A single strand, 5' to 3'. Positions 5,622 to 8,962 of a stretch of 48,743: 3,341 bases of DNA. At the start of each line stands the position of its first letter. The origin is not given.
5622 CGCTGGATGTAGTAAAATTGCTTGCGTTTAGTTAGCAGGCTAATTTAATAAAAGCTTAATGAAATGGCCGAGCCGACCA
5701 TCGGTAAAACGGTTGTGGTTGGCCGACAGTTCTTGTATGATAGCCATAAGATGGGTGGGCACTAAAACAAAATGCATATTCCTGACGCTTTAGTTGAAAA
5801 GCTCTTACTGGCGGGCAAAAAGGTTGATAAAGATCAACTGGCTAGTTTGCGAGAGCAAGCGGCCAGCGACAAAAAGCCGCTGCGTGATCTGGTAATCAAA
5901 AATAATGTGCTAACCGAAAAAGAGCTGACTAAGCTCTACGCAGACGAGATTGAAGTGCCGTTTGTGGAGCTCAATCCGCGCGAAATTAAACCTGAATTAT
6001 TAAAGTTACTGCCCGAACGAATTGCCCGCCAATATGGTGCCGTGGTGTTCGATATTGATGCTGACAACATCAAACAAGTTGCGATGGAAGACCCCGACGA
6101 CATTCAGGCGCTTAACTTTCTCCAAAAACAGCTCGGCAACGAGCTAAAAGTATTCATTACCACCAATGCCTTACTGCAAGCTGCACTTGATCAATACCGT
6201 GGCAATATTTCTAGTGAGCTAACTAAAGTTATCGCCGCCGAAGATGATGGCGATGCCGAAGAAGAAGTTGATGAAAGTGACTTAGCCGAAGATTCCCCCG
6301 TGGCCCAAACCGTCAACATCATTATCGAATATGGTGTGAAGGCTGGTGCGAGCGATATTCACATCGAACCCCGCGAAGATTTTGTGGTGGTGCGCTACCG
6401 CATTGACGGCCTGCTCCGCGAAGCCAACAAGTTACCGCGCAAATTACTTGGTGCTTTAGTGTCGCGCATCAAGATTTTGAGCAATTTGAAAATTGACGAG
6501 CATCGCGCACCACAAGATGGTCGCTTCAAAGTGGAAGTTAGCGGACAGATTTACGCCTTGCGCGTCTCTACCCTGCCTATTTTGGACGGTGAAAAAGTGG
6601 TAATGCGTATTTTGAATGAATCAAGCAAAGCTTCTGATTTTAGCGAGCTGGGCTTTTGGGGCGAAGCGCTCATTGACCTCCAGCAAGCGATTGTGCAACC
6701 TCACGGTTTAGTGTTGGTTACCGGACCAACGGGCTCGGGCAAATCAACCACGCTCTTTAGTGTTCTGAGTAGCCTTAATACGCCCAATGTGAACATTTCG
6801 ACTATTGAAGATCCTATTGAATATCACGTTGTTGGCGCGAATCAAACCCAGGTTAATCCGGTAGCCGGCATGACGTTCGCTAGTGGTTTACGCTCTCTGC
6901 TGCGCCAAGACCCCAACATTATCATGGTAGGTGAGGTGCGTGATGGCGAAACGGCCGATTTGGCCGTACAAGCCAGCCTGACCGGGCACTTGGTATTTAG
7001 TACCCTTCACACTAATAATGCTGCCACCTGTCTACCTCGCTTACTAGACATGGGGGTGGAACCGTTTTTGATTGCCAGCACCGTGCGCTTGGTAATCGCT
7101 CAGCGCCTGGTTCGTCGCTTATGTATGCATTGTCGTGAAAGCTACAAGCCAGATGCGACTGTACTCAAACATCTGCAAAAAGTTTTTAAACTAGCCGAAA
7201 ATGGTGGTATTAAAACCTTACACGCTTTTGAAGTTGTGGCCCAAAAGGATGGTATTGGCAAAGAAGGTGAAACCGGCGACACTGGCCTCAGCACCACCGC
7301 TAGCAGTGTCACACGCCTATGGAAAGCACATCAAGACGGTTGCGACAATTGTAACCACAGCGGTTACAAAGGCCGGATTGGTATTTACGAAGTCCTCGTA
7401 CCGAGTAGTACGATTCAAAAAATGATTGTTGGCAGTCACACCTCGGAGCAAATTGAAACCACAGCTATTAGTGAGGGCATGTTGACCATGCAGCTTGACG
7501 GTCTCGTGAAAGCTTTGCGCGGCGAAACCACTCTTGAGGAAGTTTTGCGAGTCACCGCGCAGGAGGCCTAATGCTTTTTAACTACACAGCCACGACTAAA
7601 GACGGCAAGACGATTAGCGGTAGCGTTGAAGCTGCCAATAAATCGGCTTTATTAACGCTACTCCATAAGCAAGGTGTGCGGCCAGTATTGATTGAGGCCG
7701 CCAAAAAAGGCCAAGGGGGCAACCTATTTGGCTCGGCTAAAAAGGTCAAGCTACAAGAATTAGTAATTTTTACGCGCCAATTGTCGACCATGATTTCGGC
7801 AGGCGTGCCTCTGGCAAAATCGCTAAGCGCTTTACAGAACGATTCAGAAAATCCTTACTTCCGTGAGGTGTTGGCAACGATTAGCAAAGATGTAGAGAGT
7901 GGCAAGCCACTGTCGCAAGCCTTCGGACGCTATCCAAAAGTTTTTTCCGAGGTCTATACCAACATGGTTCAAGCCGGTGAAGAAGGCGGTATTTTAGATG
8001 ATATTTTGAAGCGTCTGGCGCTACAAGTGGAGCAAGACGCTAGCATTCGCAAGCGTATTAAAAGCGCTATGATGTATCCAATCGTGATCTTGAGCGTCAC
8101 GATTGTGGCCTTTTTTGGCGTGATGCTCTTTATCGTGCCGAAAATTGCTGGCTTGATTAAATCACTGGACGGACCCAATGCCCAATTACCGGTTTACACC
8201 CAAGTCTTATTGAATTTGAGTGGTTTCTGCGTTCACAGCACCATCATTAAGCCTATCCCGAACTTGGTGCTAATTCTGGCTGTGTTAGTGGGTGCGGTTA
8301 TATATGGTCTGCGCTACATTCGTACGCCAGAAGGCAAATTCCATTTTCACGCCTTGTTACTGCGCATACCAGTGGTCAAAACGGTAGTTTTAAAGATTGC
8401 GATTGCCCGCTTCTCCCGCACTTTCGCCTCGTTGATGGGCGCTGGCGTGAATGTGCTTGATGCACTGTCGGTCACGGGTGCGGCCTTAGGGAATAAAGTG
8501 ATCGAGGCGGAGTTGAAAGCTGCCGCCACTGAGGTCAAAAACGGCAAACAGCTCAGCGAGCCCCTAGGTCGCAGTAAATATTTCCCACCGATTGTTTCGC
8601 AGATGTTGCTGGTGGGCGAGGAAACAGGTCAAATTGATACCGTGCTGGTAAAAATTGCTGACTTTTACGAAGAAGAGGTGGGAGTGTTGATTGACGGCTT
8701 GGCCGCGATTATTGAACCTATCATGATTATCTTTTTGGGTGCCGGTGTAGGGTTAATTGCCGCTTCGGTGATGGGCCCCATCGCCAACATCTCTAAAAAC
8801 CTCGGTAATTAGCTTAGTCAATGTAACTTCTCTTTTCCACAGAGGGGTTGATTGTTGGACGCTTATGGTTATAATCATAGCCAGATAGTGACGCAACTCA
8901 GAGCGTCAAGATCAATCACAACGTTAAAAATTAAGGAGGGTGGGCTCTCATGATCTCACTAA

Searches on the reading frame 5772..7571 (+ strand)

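Call 83: search_protein_families(library=pfam, proteins=[window:5772-7571:+], max_evalue=0.00001)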
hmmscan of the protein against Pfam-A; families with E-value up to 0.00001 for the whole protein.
window:5772-7571:+ (599 aa): 2 families
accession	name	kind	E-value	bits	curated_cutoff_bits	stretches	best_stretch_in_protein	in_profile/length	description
PF00437.27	T2SSE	-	3.3e-130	434.5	24.9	1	172-593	3-370/370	Type II/IV secretion system protein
PF05157.20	MshEN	-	5.9e-15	55.5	23.1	1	61-145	2-86/90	MshEN domain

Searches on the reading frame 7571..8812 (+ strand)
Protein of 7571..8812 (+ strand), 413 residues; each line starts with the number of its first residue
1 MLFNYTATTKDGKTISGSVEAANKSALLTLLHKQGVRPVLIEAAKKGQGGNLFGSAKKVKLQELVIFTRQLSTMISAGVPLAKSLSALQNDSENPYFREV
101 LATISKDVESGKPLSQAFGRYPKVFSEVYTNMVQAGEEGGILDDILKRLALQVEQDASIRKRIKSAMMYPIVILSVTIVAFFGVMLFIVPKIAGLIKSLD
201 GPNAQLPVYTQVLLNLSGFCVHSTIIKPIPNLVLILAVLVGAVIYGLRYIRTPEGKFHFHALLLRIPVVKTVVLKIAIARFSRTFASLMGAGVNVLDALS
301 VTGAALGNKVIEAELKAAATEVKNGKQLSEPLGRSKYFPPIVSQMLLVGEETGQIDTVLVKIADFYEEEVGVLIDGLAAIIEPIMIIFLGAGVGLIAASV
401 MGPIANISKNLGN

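Call 83: search_protein_families(library=pfam, proteins=[window:7571-8812:+], max_evalue=0.00001)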
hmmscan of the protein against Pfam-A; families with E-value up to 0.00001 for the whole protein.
window:7571-8812:+ (413 aa): 1 family
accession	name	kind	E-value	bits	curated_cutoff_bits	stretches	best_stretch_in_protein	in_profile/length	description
PF00482.28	T2SSF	-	1.7e-62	209.3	25.2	2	67-190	1-125/125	Type II secretion system (T2SS), protein F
